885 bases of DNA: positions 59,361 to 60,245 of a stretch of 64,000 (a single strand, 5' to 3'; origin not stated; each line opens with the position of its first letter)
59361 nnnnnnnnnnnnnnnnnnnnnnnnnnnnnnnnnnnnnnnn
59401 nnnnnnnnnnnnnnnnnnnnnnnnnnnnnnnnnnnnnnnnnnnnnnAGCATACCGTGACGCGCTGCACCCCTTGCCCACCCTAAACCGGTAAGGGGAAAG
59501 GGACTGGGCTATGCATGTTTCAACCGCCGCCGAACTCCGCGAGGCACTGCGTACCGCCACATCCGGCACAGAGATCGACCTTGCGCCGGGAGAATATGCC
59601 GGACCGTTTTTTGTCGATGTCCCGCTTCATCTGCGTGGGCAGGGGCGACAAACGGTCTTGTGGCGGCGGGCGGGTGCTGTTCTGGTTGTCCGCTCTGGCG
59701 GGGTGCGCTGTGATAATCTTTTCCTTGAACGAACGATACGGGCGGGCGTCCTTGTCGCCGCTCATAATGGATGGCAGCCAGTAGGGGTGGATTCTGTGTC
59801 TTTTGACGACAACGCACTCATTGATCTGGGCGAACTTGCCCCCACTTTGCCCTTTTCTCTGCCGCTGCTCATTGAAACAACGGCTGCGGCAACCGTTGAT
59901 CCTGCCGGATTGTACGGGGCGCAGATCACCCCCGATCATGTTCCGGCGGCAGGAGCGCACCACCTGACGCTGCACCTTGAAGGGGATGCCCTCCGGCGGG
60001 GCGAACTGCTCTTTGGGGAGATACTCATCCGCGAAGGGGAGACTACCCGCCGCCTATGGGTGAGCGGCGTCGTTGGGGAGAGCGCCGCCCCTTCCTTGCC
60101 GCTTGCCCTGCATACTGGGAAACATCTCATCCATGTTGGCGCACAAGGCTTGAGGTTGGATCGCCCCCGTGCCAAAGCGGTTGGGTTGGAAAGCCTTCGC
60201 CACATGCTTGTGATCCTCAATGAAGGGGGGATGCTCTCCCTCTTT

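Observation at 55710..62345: Four-gene vWA (TerY-like) - PP2C phosphatase - Ser/Thr kinase - FHA/Ig-repeat giant protein module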

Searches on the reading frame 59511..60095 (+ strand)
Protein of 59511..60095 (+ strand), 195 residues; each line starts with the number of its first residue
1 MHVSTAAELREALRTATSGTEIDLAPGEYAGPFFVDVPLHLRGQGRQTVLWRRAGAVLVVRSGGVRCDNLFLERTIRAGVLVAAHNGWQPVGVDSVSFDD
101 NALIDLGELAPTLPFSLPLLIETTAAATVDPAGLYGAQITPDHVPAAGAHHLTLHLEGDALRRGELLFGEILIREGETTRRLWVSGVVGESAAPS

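Call 82: search_solved_structures(query=A8, max_evalue=10, show_alignments=3)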
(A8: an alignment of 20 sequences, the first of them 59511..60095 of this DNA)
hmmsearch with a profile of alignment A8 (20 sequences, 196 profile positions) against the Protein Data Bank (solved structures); distinct sequences matched with E-value up to 10: 5.
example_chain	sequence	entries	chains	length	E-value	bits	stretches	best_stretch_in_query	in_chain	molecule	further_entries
7o0y_A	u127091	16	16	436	0.025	17.4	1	18-64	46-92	Probable ABC transporter binding protein NosD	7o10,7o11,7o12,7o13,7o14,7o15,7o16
9i4f_A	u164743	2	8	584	0.17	14.7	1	33-80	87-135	Alpha-1,3-galactosidase PpaGal | Alpha-1,3-galactosidase B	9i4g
5gkd_A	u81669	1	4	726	0.38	13.6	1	3-71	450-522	AlyGC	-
5gkq_A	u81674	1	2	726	0.38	13.6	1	3-71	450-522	AlyGC mutant - R241A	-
3grh_A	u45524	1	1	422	0.48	13.2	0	7-41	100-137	Acyl-CoA thioester hydrolase ybgC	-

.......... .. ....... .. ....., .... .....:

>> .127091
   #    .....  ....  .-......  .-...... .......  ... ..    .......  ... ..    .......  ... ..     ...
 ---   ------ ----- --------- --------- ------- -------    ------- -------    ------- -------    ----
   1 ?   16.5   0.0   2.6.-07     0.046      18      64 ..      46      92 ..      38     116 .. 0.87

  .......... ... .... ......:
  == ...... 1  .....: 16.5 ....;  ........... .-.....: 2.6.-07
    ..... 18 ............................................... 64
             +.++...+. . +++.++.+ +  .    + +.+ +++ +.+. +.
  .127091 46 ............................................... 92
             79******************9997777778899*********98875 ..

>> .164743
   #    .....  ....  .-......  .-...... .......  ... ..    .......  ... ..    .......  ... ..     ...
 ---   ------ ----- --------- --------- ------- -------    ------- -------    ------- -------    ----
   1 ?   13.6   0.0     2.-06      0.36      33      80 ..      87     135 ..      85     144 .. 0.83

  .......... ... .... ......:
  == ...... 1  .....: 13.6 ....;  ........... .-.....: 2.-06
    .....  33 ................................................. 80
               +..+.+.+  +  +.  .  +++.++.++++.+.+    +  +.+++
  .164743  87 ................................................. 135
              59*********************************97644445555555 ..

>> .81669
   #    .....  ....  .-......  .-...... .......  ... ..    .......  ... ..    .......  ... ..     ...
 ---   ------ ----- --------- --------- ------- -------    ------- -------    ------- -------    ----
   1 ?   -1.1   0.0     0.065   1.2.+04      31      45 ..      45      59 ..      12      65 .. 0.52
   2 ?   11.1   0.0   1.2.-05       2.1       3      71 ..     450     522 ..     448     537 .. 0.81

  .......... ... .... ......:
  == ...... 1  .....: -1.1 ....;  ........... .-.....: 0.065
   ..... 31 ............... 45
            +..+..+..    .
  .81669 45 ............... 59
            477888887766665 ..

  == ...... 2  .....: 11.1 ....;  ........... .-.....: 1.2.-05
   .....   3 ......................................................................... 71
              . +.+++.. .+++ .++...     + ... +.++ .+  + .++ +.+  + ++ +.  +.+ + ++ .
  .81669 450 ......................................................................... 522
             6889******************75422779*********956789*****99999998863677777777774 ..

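Call 83: search_protein_families(library=pfam, alignment_id=A8, max_evalue=1)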
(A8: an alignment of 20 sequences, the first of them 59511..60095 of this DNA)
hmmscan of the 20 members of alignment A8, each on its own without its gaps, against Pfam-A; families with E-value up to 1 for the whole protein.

A. member 1, window:59511-60095:+ (195 aa): 0 families

B. families by the number of members that match (of 20 scanned): 5 families
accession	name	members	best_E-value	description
PF19190.6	BACON_2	1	0.011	Viral BACON domain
PF19746.4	DUF6233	1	0.021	Family of unknown function (DUF6233)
PF01958.23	Asp_DH_C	1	0.039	Aspartate dehydrogenase, C-terminal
PF10989.13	DUF2808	1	0.081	Protein of unknown function (DUF2808)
PF20056.4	DUF6455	1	0.2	Family of unknown function (DUF6455)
